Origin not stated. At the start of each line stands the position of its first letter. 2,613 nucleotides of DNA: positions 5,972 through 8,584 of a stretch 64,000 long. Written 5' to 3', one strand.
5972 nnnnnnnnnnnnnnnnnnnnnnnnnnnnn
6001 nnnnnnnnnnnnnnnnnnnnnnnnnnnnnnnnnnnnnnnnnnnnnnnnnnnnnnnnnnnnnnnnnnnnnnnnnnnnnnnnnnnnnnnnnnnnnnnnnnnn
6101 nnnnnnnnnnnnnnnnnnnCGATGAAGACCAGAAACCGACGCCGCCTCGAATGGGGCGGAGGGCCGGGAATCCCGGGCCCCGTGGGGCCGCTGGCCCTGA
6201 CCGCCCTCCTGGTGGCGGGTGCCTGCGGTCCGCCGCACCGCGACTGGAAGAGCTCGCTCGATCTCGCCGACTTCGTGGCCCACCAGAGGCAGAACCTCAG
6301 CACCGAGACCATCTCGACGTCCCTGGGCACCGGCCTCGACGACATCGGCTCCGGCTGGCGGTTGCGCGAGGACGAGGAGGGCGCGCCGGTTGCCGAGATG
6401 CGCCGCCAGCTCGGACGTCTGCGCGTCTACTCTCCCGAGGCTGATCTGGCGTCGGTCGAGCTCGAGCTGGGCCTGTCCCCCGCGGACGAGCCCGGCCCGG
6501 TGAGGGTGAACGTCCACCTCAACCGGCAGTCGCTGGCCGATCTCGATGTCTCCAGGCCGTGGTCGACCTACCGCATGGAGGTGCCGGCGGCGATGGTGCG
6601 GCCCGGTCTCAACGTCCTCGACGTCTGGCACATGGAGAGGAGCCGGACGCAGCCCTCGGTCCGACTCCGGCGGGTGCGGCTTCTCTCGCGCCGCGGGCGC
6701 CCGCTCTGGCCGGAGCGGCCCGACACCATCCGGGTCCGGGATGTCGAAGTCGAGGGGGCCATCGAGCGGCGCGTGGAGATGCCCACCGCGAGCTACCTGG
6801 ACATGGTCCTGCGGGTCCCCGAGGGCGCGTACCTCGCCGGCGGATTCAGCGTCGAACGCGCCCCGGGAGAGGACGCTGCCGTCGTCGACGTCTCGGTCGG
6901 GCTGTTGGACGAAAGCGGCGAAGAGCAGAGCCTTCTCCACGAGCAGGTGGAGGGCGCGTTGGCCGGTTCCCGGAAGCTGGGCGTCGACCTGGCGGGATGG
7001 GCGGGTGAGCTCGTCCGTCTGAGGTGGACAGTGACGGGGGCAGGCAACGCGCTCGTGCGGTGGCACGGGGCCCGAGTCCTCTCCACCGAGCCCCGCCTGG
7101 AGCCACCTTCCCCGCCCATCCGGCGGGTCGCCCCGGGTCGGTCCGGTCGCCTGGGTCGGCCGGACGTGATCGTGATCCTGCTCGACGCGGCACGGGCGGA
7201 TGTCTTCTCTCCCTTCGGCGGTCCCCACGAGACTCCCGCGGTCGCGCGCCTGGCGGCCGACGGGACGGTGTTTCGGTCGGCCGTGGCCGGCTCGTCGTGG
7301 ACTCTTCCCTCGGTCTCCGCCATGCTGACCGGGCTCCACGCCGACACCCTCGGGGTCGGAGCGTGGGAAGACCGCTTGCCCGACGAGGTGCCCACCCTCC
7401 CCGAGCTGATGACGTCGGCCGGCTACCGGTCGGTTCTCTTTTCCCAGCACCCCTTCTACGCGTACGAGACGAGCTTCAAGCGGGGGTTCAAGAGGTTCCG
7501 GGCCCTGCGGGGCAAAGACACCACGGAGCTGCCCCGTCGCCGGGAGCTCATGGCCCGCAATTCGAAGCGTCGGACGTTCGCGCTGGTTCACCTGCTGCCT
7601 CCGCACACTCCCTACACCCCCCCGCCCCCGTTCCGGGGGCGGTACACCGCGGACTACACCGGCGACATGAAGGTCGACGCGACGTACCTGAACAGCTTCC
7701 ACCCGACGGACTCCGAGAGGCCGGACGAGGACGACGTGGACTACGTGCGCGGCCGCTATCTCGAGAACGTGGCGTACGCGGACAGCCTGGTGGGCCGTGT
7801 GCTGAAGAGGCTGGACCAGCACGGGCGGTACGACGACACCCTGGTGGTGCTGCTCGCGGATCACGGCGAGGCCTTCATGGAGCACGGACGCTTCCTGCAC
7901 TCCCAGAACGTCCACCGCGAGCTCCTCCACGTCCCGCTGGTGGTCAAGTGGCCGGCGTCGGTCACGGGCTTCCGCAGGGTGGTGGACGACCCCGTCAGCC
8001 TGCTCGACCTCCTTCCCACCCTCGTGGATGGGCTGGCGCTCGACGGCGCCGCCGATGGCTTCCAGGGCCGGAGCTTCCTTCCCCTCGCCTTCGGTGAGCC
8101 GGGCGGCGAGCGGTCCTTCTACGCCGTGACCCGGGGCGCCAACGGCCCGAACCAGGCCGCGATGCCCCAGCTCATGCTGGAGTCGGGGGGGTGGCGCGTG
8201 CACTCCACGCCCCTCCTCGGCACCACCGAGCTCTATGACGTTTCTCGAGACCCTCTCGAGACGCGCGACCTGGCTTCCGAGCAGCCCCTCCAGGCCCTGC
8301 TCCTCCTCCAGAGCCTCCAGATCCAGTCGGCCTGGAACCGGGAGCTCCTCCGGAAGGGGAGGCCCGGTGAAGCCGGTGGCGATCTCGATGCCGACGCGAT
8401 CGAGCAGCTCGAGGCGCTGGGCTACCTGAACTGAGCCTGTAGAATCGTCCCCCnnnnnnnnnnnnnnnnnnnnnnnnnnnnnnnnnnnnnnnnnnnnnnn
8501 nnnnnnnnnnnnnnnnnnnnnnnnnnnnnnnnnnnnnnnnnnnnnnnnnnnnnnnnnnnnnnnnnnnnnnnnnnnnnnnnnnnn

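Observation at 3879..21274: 17.4-kb envelope island: two Thr-type sulfatase-fold lipoproteins plus six giant GT-C-like membrane proteins, with no cytoplasmic sugar-activation or export genes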

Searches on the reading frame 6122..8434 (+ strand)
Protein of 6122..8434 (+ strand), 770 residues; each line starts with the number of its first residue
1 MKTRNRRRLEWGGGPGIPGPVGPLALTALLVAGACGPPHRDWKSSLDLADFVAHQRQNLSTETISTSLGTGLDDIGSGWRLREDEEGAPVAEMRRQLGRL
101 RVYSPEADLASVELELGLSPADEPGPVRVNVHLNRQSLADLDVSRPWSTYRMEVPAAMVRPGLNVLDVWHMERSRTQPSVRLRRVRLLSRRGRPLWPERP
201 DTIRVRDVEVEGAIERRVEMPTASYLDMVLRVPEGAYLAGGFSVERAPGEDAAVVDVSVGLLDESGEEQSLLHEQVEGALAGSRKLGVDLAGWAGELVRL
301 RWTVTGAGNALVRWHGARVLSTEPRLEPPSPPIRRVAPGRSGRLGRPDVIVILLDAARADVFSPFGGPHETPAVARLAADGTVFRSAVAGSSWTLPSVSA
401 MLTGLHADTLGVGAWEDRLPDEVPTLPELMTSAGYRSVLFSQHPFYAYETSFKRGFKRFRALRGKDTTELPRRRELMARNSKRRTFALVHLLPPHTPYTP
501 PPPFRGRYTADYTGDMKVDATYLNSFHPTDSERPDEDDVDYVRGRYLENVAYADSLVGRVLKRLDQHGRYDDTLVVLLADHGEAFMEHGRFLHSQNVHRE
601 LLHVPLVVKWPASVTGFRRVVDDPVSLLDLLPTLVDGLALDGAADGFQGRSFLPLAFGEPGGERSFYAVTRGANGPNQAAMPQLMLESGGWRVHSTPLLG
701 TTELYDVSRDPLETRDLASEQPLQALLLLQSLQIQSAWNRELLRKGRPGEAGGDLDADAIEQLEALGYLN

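Call 5: search_protein_families(library=pfam, proteins=[window:6122-8434:+], max_evalue=0.1)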
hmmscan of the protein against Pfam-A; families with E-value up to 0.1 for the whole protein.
window:6122-8434:+ (770 aa): 4 families
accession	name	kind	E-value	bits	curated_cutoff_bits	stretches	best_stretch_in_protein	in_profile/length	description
PF00884.28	Sulfatase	-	1.1e-41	143.6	25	1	347-636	1-297/301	Sulfatase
PF01663.27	Phosphodiest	-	3.1e-13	50.5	23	1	349-592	1-232/342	Type I phosphodiesterase / nucleotide pyrophosphatase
PF16347.10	SGSH_C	-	2.8e-06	28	29.3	1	587-725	2-139/154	N-sulphoglucosamine sulphohydrolase, C-terminal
PF02995.22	DUF229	-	0.0051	16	25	1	546-591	306-351/496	Protein of unknown function (DUF229)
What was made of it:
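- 6122..8434 (+): g2: 770-aa tandem paralog of g1 (67% identity) with the same architecture. PF00884 1e-41 (call 5).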

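Call 6: search_protein_families(library=ncbifam, proteins=[window:6122-8434:+], max_evalue=0.1)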
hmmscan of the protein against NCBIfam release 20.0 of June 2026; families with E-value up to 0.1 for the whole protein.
window:6122-8434:+ (770 aa): 16 families
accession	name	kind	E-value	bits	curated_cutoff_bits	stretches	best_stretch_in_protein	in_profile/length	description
NF010322.0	PRK13759.1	equivalog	2.4e-36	125.3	481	2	478-725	195-444/486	arylsulfatase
TIGR03417.1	chol_sulfatase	equivalog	1.5e-32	113.1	433.45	2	477-743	176-445/500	choline-sulfatase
NF045661.1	HdlasePehA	equivalog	1.2e-19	70.3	900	2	534-656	272-392/506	phosphoric/sulfuric ester hydrolase PehA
NF052527.1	Mn_arylsulf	exception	9.7e-19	67.6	850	2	536-727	257-441/479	manganese-dependent arylsulfatase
NF038282.1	LapC_YejM_PbgA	exception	7.4e-08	31.1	825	1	536-614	404-479/584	LPS biosynthesis-modulating metalloenzyme YejM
NF038075.1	fam_STM4013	hypoth_equivalog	1e-06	28.5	250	1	549-605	203-255/261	STM4013/SEN3800 family hydrolase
NF047438.1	polymyxin_MCR12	exception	2.1e-05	23.1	1200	1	539-607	416-487/548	MCR-12 family phosphoethanolamine--lipid A transferase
NF008619.0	PRK11598.1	equivalog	9.4e-05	21.1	660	1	544-595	419-470/546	phosphoethanolamine transferase EptA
NF007160.0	PRK09598.1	equivalog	0.00015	20.2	561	1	546-594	406-452/523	phosphoethanolamine--lipid A transferase EptA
NF028537.1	P_eth_NH2_trans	domain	0.0002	20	500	1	548-595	415-462/527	phosphoethanolamine--lipid A transferase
NF053595.1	LptchSynLtaSGpos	equivalog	0.00043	19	970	1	526-641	410-529/626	lipoteichoic acid synthase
NF053859.1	polymyxin_MCR13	exception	0.0028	16.6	1250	1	546-596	416-466/541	MCR-13 family phosphoethanolamine--lipid A transferase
NF033862.2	polymyxin_MCR10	exception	0.0099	14.6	1250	0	546-595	416-465/539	MCR-10 family phosphoethanolamine--lipid A transferase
NF033462.1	polymyxin_MCR4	exception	0.028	13.2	1225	1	546-595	418-467/541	MCR-4 family phosphoethanolamine--lipid A transferase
NF033669.1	polymyxin_MCR8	exception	0.03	13.3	1250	1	546-613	424-494/565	MCR-8 family phosphoethanolamine--lipid A transferase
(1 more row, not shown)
